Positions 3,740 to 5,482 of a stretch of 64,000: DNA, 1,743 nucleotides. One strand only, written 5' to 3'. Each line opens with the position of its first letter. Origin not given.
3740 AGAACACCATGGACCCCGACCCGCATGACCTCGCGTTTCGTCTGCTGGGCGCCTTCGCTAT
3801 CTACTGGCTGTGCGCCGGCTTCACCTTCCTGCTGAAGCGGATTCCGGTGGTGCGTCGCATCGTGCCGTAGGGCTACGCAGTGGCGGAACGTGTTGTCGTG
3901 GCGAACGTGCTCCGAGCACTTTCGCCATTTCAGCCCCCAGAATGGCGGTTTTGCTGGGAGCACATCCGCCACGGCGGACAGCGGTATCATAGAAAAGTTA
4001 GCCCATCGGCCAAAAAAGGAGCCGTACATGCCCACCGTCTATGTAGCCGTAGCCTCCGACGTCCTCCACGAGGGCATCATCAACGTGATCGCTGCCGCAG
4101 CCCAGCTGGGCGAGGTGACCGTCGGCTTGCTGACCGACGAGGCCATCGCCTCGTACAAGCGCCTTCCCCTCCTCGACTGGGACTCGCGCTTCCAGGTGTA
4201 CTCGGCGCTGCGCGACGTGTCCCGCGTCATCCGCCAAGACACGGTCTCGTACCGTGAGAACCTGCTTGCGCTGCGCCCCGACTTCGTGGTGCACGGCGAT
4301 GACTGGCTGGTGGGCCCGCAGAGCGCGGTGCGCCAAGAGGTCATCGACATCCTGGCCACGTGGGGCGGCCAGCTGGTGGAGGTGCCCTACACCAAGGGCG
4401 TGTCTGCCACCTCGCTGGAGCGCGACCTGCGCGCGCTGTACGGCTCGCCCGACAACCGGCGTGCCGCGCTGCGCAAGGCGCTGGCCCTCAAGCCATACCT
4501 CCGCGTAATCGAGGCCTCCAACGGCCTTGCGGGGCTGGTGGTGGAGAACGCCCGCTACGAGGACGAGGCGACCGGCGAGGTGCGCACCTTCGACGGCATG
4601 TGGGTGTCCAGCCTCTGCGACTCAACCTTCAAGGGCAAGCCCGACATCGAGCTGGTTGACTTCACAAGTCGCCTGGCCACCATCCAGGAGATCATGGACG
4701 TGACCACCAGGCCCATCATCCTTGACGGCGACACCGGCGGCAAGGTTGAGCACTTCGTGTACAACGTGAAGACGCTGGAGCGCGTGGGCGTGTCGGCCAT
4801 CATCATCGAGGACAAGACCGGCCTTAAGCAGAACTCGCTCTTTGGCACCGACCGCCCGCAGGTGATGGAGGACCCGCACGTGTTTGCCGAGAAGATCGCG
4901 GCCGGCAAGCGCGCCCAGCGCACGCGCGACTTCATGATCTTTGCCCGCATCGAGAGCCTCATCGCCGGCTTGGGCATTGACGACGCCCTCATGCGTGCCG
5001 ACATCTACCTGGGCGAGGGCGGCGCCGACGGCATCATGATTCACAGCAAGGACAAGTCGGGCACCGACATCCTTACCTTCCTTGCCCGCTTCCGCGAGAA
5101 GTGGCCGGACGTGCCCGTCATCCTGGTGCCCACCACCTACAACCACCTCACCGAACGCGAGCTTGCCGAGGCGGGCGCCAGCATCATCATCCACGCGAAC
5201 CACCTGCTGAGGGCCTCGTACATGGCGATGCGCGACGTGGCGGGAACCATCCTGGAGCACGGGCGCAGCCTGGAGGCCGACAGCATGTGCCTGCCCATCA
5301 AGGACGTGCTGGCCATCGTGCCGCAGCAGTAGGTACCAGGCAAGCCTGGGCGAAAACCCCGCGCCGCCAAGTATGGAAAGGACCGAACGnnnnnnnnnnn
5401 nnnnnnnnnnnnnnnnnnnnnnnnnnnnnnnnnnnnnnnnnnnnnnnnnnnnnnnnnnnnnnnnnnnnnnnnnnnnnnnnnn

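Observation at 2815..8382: Phosphonate cassette predicted to make nucleotide-activated 2-hydroxyethylphosphonate rather than 2-AEP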

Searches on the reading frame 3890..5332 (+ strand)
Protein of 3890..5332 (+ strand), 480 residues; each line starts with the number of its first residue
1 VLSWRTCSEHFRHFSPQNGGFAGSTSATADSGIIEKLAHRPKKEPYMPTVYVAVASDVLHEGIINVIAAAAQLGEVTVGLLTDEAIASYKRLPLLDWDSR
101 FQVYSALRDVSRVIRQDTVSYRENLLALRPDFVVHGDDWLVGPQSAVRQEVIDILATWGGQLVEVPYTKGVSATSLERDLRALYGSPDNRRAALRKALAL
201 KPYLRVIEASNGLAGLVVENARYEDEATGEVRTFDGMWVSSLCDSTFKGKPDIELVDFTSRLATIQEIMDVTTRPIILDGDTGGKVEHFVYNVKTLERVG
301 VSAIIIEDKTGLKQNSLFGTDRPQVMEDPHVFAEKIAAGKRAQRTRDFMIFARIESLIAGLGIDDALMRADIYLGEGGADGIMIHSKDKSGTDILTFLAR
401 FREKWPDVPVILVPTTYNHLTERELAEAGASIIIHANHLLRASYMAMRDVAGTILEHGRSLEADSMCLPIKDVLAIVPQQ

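Call 4: search_protein_families(library=pfam, proteins=[window:3890-5332:+], max_evalue=0.001)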
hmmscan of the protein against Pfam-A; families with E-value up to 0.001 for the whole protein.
window:3890-5332:+ (480 aa): 2 families
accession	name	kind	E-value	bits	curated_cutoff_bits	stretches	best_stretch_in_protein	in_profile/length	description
PF13714.12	PEP_mutase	-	6.8e-47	160.5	31.5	1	206-454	13-239/240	Phosphoenolpyruvate phosphomutase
PF01467.32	CTP_transf_like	-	1.2e-05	25.9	21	1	57-145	7-96/133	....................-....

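Call 5: search_protein_families(library=ncbifam, proteins=[window:3890-5332:+], max_evalue=0.001)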
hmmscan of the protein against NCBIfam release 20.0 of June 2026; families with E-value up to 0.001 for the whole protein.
window:3890-5332:+ (480 aa): 9 families
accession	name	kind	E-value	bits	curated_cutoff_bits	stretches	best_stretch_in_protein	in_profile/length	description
TIGR02320.1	PEP_mutase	equivalog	9.4e-108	359.5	319.55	1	194-479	1-282/284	phosphoenolpyruvate mutase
TIGR02321.1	Pphn_pyruv_hyd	equivalog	9.2e-42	143.1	374.4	1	230-475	32-274/290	phosphonopyruvate hydrolase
TIGR02317.1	prpB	equivalog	1.4e-21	77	354.4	1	192-459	3-252/285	methylisocitrate lyase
NF008455.0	PRK11320.1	equivalog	5.8e-16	58.6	353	1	248-459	55-259/295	methylisocitrate lyase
TIGR02199.1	rfaE_dom_II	equivalog_domain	9.1e-12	45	181.5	1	54-176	18-138/144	D-glycero-beta-D-manno-heptose 1-phosphate adenylyltransferase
TIGR02319.1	CPEP_Pphonmut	equivalog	1.2e-08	34.5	420.05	1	244-385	48-185/294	carboxyvinyl-carboxyphosphonate phosphorylmutase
TIGR01518.1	g3p_cytidyltrns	equivalog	6e-08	32.8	165.4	1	52-178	3-123/125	glycerol-3-phosphate cytidylyltransferase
NF008454.0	PRK11316.1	equivalog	1.8e-06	26.9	521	1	55-177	348-468/475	bifunctional D-glycero-beta-D-manno-heptose-7-phosphate kinase/D-glycero-beta-D-manno-heptose 1-phosphate adenylyltransferase HldE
NF001985.0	PRK00777.1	subfamily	0.00024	21.2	104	1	52-102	9-60/157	pantetheine-phosphate adenylyltransferase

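Call 16: search_solved_structures(query=window:3890-5329:+, max_evalue=0.001, show_alignments=2)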
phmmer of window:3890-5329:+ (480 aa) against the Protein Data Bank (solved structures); distinct sequences matched with E-value up to 0.001: 19.
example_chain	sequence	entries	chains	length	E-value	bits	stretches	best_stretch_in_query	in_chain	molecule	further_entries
5x3d_A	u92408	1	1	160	2e-43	152.2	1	47-180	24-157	Phosphoenolpyruvate phosphomutase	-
5unc_A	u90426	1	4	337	2.8e-42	148.4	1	230-473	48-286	PHOSPHOENOLPYRUVATE PHOSPHOMUTASE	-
2dua_A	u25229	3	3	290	2.1e-39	138.9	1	230-476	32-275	Phosphonopyruvate hydrolase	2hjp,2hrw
1m1b_A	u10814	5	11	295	6e-34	121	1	194-474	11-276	PHOSPHOENOLPYRUVATE PHOSPHOMUTASE | PROTEIN (PHOSPHOENOLPYRUVATE MUTASE)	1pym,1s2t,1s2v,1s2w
1s2u_A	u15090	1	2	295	6.9e-33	117.5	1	194-474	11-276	Phosphoenolpyruvate phosphomutase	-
3elb_A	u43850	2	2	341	2.7e-10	43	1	56-176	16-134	Ethanolamine-phosphate cytidylyltransferase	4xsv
1xg3_A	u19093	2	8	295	2.2e-09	40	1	248-383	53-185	Probable methylisocitrate lyase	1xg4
1o5q_A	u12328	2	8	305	3.3e-09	39.4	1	193-417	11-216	Probable methylisocitrate lyase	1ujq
1mum_A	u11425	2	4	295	6.2e-09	38.5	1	248-383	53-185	2-methylisocitrate lyase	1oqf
6t4v_C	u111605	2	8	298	3.5e-08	36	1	248-458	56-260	2-methylisocitrate lyase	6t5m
3eoo_A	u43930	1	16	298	2.1e-07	33.4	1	246-419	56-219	Methylisocitrate lyase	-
9hgk_A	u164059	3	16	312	6.8e-07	31.8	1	195-459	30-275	2-methylisocitrate lyase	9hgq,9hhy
9hra_A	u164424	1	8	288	7.5e-07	31.7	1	234-459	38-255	2-methylisocitrate lyase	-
9hgo_A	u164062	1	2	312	1.8e-06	30.4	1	195-459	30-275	2-methylisocitrate lyase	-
9hhs_A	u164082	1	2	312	2.4e-06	30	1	195-459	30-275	2-methylisocitrate lyase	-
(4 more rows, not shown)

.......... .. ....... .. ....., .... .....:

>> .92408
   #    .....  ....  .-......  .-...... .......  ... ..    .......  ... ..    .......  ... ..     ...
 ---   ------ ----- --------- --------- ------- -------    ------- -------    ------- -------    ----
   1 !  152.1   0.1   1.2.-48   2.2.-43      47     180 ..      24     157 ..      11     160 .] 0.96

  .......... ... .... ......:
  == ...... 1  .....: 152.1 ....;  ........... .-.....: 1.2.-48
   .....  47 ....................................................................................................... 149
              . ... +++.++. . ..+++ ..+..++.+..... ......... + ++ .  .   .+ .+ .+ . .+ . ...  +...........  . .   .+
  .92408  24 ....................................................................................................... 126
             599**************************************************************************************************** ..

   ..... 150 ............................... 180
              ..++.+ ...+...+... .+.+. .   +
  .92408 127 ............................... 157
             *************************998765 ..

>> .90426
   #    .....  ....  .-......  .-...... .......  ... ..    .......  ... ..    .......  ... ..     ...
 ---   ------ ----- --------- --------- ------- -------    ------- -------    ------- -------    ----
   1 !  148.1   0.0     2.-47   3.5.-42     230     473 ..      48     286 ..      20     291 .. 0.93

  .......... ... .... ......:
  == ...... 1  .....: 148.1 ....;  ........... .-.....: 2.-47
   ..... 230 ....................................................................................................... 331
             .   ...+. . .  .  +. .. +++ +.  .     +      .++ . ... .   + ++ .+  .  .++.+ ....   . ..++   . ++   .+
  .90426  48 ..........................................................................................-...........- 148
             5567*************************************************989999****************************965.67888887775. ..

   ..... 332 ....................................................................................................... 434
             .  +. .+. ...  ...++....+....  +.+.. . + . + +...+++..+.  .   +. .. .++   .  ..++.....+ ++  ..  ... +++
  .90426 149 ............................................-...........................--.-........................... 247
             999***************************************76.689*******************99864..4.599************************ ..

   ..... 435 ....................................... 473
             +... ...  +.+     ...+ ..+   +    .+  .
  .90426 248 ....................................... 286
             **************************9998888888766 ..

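Call 42: find_homologous_proteins(query=window:4028-5329:+, max_evalue=1e-20)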
Query window:4028-5329:+ (434 aa): 8000 proteins with E <= 1e-20 among 8000 candidates; the best 120 are listed.
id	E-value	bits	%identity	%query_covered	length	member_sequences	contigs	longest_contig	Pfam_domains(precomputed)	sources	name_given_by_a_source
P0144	7.9e-281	949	99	100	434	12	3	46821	PF13714.13,PF01467.33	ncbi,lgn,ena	-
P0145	3.7e-257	871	89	100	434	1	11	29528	PF13714.13,PF01467.33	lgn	-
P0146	8.7e-249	843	86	100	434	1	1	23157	PF13714.13,PF01467.33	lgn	-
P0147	2.8e-244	829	85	100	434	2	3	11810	PF13714.13,PF01467.33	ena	-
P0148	2.2e-241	819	85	100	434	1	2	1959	PF13714.13,PF01467.33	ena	-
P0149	3.0e-221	753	76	100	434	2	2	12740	PF13714.13,PF01467.33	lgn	-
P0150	1.8e-220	750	76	100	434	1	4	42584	PF13714.13,PF01467.33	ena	-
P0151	3.6e-220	749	76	100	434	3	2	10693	PF13714.13,PF01467.33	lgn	-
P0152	4.0e-219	746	75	100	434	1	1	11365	PF13714.13,PF01467.33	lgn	-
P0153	5.5e-217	739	76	99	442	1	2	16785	PF13714.13,PF01467.33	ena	-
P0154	5.6e-217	739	76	100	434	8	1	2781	PF13714.13,PF01467.33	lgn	-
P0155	8.1e-217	738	75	100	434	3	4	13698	PF13714.13,PF01467.33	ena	-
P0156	1.2e-216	738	76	100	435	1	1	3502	PF13714.13,PF01467.33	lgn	-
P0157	1.9e-215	734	76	100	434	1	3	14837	PF13714.13,PF01467.33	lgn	-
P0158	6.9e-215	732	75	100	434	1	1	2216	PF13714.13,PF01467.33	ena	-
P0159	2.2e-214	730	74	100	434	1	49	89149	PF13714.13,PF01467.33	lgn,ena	-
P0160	2.3e-214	730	74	100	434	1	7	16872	PF13714.13,PF01467.33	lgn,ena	-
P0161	2.5e-214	730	74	100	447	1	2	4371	PF13714.13,PF01467.33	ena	-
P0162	5.5e-214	729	74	100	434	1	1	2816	PF13714.13,PF01467.33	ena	-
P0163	8.3e-214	728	74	100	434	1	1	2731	PF13714.13,PF01467.33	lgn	-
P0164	1.0e-213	728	74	100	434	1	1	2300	PF13714.13,PF01467.33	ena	-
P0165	2.8e-213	727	73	100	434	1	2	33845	PF13714.13,PF01467.33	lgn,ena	-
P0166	5.6e-213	726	75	100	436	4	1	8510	PF13714.13,PF01467.33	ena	-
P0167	1.1e-212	725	75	100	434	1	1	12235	PF13714.13,PF01467.33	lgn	-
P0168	1.1e-212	724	75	100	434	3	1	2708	PF13714.13,PF01467.33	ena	-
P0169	1.4e-212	724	74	100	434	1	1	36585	PF13714.13,PF01467.33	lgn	-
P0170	2.6e-212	723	73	100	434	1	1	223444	PF13714.13,PF01467.33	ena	-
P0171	4.7e-212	722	72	100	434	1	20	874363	PF13714.13,PF01467.33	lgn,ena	-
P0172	6.1e-212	722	73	100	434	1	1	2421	PF13714.13,PF01467.33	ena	-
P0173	2.2e-211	720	74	100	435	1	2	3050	PF13714.13,PF01467.33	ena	-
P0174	3.9e-211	719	73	100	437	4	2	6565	PF13714.13,PF01467.33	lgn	-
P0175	4.6e-211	719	74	100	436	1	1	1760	PF13714.13,PF01467.33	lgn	-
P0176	5.1e-211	719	73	100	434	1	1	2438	PF13714.13,PF01467.33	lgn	-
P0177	6.8e-211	719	73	100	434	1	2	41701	PF13714.13,PF01467.33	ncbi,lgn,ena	-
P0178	1.3e-210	718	74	100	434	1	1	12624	PF13714.13,PF01467.33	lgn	-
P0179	2.9e-210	717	72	100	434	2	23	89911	PF13714.13,PF01467.33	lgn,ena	-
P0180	2.9e-210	717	74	100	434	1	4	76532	PF13714.13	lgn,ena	-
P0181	3.8e-210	716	74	99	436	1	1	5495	PF13714.13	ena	-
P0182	4.0e-210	716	74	99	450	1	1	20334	PF13714.13,PF01467.33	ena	-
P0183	6.0e-210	716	72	100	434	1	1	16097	PF13714.13,PF01467.33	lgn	-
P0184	7.9e-210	715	74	100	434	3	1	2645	PF13714.13,PF01467.33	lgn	-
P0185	1.0e-209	715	73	100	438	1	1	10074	PF13714.13,PF01467.33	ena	-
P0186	1.9e-209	714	73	100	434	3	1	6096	PF13714.13,PF01467.33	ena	-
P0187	2.2e-209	714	71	100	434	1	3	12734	PF13714.13,PF01467.33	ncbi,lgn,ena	-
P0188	4.8e-209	713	74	100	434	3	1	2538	PF13714.13,PF01467.33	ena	-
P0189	5.9e-209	712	71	100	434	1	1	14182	PF13714.13,PF01467.33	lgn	-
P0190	9.4e-209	712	72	100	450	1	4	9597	PF13714.13,PF01467.33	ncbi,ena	-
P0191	2.0e-208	711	74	100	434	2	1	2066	PF13714.13,PF01467.33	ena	-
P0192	4.2e-208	709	74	99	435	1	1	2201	PF13714.13,PF01467.33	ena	-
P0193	4.4e-208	709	72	99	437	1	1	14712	PF13714.13,PF01467.33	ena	-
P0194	4.5e-208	709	73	100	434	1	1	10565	PF13714.13,PF01467.33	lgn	-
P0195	1.1e-207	708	73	100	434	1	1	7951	PF13714.13,PF01467.33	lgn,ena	-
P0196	2.1e-207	707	73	99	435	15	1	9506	PF13714.13,PF01467.33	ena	-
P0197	4.3e-207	706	73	99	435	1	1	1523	PF13714.13,PF01467.33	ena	-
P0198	7.9e-207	705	73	99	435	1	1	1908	PF13714.13,PF01467.33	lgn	-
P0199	8.0e-207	705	73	100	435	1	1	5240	PF13714.13,PF01467.33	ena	-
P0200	9.8e-207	705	72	100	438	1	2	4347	PF13714.13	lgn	-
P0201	1.3e-206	705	73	100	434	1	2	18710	PF13714.13,PF01467.33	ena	-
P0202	1.7e-206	704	73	99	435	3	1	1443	PF13714.13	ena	-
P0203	6.8e-206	702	71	100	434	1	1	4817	PF13714.13,PF01467.33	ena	-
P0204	1.0e-205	702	73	100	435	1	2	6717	PF13714.13,PF01467.33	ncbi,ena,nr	ncbi:MAG: phosphoenolpyruvate mutase [Eggerthellaceae bacterium]|nr:phosphoenolpyruvate mutase [Egge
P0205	2.5e-205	700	70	100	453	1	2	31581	PF13714.13,PF01467.33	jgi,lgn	jgi:phosphoenolpyruvate mutase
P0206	4.1e-205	700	72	100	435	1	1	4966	PF13714.13,PF01467.33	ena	-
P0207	1.3e-204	698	71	99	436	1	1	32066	PF13714.13,PF01467.33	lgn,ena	-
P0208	1.8e-204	697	71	100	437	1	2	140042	PF13714.13,PF01467.33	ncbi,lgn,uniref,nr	ncbi:phosphoenolpyruvate mutase [Gordonibacter sp. An230]|uniref:phosphoenolpyruvate mutase n=1 Tax=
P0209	2.4e-204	697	71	100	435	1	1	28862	PF13714.13,PF01467.33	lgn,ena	-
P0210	3.4e-204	697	72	100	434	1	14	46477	PF13714.13,PF01467.33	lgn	-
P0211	3.4e-204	697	72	100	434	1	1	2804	PF13714.13,PF01467.33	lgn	-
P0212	3.7e-204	696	72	100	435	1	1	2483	PF13714.13,PF01467.33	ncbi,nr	ncbi:MAG: phosphoenolpyruvate mutase [Eggerthellaceae bacterium]|nr:phosphoenolpyruvate mutase [Egge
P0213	4.6e-204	696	71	100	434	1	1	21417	PF13714.13,PF01467.33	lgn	-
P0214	4.7e-204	696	71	100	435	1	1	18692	PF13714.13,PF01467.33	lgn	-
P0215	6.7e-204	696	72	100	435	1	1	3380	PF13714.13,PF01467.33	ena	-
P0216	1.3e-203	695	70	100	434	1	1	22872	PF13714.13,PF01467.33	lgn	-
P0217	4.4e-203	693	71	100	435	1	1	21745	PF13714.13,PF01467.33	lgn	-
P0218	9.6e-203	692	72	100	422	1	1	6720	PF13714.13,PF01467.33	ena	-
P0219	1.4e-202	691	72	100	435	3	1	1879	PF13714.13,PF01467.33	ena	-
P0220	1.4e-202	691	70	99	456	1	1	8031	PF13714.13,PF01467.33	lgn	-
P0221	1.6e-202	691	70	100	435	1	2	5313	PF13714.13,PF01467.33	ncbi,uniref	ncbi:MAG: phosphoenolpyruvate mutase [Gordonibacter sp.]|uniref:phosphoenolpyruvate mutase n=1 Tax=G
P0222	1.9e-202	691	69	99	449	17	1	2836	PF13714.13,PF01467.33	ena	-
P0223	1.9e-201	688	70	99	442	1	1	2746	PF13714.13,PF01467.33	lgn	-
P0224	2.3e-201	687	71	99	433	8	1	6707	PF13714.13,PF01467.33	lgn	-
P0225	3.0e-201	687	69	100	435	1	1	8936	PF13714.13,PF01467.33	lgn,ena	-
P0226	3.2e-201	687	70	100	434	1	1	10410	PF13714.13,PF01467.33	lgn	-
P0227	3.3e-200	683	69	100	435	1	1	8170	PF13714.13,PF01467.33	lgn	-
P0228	3.6e-200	683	69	99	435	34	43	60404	PF13714.13,PF01467.33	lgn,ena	-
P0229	4.1e-200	683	71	100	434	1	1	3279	PF13714.13,PF01467.33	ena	-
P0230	4.2e-200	683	70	100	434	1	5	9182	PF13714.13,PF01467.33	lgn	-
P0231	7.9e-200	682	69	100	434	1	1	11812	PF13714.13,PF01467.33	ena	-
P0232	1.0e-199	682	71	100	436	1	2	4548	PF13714.13,PF01467.33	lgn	-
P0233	1.1e-199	682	69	100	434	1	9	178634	PF13714.13,PF01467.33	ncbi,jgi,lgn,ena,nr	ncbi:MAG: phosphoenolpyruvate mutase [Eggerthellaceae bacterium]|nr:phosphoenolpyruvate mutase [Egge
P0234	1.3e-199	681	70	100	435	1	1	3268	PF13714.13,PF01467.33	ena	-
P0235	1.4e-199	681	69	100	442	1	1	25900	PF13714.13,PF01467.33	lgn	-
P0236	1.5e-199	681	70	100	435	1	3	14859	PF13714.13,PF01467.33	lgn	-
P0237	1.8e-199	681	70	100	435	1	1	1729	PF13714.13,PF01467.33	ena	-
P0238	4.2e-199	680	69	100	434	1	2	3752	PF13714.13,PF01467.33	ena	-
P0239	8.1e-199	679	69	100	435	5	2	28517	PF13714.13,PF01467.33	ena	-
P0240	9.7e-199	679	69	100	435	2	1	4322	PF13714.13,PF01467.33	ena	-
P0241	5.8e-198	676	69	100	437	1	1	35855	PF13714.13,PF01467.33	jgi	-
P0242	6.3e-198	676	70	100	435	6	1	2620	PF13714.13,PF01467.33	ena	-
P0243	2.6e-197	674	68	100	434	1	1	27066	PF13714.13,PF01467.33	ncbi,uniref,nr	ncbi:phosphoenolpyruvate mutase [Adlercreutzia sp. ZJ304]|uniref:phosphoenolpyruvate mutase n=1 Tax=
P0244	6.0e-197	673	68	100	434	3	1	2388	PF13714.13,PF01467.33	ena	-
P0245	1.2e-196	672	70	99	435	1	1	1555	PF13714.13,PF01467.33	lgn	-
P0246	2.2e-196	671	69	100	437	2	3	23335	PF13714.13,PF01467.33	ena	-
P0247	3.0e-196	670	69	100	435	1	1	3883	PF13714.13,PF01467.33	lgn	-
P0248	5.2e-196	670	69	99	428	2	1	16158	PF13714.13,PF01467.33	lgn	-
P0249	1.0e-195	669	70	100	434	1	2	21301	PF13714.13,PF01467.33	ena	-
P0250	1.1e-195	669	68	99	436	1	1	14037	PF13714.13,PF01467.33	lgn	-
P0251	5.9e-194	663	67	100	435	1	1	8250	PF13714.13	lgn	-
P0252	1.3e-193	662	67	99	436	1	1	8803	PF13714.13,PF01467.33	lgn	-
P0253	2.0e-193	661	68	100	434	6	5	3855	PF13714.13,PF01467.33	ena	-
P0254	3.1e-193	660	68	100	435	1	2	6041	PF13714.13,PF01467.33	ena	-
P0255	5.8e-193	660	67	99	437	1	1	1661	PF13714.13,PF01467.33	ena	-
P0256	1.1e-192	659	67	99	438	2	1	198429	PF13714.13,PF01467.33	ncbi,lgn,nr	ncbi:MAG: phosphoenolpyruvate mutase [Actinomycetes bacterium]|nr:phosphoenolpyruvate mutase [Actino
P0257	1.1e-192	659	67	99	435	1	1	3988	PF13714.13,PF01467.33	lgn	-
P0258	2.8e-191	654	67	99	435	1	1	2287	PF13714.13,PF01467.33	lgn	-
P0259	4.5e-191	653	69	100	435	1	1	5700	PF13714.13,PF01467.33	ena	-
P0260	4.8e-191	653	64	100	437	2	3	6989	PF13714.13,PF01467.33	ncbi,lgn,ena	-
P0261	1.2e-189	649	65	100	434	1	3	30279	PF13714.13,PF01467.33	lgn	-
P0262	1.8e-189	648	65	99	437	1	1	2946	PF13714.13,PF01467.33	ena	-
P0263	5.2e-189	647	65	99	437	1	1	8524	PF13714.13,PF01467.33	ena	-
